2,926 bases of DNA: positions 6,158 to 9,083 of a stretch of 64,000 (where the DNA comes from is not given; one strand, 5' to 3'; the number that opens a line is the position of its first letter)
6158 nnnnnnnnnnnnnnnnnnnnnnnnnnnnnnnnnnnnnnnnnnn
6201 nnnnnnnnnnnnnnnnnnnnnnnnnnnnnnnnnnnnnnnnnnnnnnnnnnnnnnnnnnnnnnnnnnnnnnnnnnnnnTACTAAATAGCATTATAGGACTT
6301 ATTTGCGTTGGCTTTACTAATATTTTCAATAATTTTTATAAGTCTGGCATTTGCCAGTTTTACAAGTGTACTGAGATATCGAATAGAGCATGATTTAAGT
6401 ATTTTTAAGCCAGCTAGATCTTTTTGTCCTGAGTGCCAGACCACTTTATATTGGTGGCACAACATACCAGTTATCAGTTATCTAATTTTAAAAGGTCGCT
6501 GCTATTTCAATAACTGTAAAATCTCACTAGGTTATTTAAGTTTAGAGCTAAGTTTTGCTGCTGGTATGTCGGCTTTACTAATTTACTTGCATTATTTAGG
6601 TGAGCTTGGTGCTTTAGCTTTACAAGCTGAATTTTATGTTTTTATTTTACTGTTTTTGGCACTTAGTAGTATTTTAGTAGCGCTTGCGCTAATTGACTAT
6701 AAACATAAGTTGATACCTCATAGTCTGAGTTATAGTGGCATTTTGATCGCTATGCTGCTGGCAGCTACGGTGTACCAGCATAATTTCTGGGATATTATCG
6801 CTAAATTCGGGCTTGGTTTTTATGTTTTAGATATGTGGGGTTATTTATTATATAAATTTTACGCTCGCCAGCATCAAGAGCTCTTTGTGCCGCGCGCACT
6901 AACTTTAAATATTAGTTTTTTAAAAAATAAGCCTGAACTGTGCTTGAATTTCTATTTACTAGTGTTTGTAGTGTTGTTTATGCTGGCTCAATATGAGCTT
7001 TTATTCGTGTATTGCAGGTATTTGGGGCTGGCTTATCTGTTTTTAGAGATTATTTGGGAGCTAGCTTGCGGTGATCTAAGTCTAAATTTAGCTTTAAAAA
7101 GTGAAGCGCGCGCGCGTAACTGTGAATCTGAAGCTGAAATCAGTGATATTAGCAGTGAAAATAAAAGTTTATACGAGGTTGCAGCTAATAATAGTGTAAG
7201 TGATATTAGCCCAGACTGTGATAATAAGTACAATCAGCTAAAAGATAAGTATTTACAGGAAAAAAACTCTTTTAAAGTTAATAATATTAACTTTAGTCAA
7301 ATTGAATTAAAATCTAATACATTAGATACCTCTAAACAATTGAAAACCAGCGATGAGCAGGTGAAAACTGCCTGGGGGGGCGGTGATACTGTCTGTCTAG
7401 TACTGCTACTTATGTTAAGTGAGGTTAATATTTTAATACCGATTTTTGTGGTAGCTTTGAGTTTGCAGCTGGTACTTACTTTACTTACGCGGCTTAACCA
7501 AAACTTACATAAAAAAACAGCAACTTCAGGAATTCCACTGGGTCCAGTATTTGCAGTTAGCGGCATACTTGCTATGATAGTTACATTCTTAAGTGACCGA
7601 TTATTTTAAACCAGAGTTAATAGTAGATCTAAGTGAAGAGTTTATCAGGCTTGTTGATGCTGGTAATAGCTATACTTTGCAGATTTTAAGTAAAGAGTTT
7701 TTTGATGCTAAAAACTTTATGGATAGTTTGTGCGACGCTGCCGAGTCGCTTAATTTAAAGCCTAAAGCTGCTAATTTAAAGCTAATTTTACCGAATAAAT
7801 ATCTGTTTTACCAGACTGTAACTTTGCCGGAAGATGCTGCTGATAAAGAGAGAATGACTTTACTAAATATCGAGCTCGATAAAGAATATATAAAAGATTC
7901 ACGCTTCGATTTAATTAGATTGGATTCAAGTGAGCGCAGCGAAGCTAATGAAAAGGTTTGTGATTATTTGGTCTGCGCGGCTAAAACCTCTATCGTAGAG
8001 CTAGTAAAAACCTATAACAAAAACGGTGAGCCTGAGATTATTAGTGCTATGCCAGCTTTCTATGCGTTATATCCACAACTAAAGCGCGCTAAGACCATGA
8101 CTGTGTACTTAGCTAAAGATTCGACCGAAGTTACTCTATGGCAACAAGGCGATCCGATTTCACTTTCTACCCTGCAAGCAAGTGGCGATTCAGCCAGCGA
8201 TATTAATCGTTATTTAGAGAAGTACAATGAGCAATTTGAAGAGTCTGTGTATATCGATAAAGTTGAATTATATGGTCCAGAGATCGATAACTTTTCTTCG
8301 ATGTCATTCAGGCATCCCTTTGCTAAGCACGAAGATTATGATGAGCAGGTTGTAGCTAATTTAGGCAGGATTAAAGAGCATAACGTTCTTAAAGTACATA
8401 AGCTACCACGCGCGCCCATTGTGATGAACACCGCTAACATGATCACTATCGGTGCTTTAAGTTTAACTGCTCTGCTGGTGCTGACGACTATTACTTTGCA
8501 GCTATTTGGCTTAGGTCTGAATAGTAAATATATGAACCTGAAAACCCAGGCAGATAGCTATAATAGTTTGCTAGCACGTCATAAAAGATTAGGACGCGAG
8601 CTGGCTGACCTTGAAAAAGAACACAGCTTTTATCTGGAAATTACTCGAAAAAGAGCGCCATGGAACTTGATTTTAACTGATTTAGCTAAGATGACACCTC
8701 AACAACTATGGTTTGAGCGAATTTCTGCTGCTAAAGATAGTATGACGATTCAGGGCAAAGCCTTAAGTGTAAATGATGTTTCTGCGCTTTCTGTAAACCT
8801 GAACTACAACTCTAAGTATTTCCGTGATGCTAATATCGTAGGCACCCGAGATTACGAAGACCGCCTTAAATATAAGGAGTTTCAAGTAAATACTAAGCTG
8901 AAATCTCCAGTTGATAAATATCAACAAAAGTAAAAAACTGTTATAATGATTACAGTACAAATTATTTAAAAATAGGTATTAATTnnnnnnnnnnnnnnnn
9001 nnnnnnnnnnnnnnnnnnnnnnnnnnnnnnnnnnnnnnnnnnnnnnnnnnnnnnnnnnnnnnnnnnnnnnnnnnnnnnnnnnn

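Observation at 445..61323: GCGCGC is a highly iterated palindrome in an AT-rich genome (HIP1-like, different word)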

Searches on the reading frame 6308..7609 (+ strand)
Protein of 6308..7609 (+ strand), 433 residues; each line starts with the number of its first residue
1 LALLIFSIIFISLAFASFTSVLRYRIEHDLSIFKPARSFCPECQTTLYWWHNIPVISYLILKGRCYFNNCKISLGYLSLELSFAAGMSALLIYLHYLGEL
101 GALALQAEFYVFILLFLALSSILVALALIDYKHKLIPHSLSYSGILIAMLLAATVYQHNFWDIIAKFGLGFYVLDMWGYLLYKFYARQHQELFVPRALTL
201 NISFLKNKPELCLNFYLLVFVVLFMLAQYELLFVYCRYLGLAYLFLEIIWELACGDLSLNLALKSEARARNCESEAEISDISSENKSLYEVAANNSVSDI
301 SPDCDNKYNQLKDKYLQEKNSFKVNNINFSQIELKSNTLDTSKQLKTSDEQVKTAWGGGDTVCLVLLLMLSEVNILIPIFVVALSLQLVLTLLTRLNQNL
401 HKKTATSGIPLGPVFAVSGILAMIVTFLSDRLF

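Call 7: search_protein_families(library=ncbifam, proteins=[window:6308-7609:+])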
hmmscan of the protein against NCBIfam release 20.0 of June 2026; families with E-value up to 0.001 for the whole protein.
window:6308-7609:+ (433 aa): 0 families

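Call 9: search_protein_families(library=pfam, proteins=[window:6308-7609:+])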
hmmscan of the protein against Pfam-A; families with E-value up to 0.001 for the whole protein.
window:6308-7609:+ (433 aa): 2 families
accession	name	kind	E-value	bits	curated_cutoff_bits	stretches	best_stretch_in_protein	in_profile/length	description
PF06750.18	A24_N_bact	-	3.9e-20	72.1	23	1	11-90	2-80/84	Bacterial Peptidase A24 N-terminal domain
PF01478.23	Peptidase_A24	-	1.8e-05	25.5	26.5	1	118-176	2-61/104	Type IV leader peptidase family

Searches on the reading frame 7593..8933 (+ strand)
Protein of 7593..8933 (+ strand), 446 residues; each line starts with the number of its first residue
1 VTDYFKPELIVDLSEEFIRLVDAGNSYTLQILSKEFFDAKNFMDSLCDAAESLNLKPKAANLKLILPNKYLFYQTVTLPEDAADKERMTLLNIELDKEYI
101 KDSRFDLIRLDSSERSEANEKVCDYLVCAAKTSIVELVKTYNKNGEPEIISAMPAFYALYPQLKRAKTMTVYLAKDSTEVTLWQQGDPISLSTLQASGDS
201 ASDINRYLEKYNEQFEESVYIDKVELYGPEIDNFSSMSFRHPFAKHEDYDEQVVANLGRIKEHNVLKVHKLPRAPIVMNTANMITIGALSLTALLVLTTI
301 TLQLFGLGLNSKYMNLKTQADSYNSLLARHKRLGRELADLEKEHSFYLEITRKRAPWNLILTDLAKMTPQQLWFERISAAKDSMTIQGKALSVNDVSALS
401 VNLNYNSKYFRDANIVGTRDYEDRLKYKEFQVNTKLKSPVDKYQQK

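Call 33: search_protein_families(library=pfam, proteins=[window:7593-8933:+], max_evalue=0.001)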
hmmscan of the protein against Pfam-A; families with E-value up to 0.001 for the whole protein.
window:7593-8933:+ (446 aa): 1 family
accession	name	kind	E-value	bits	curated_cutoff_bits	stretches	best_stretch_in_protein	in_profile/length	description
PF05137.18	PilN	-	1.7e-13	50.8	22.8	1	360-436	2-78/78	Fimbrial assembly protein (PilN)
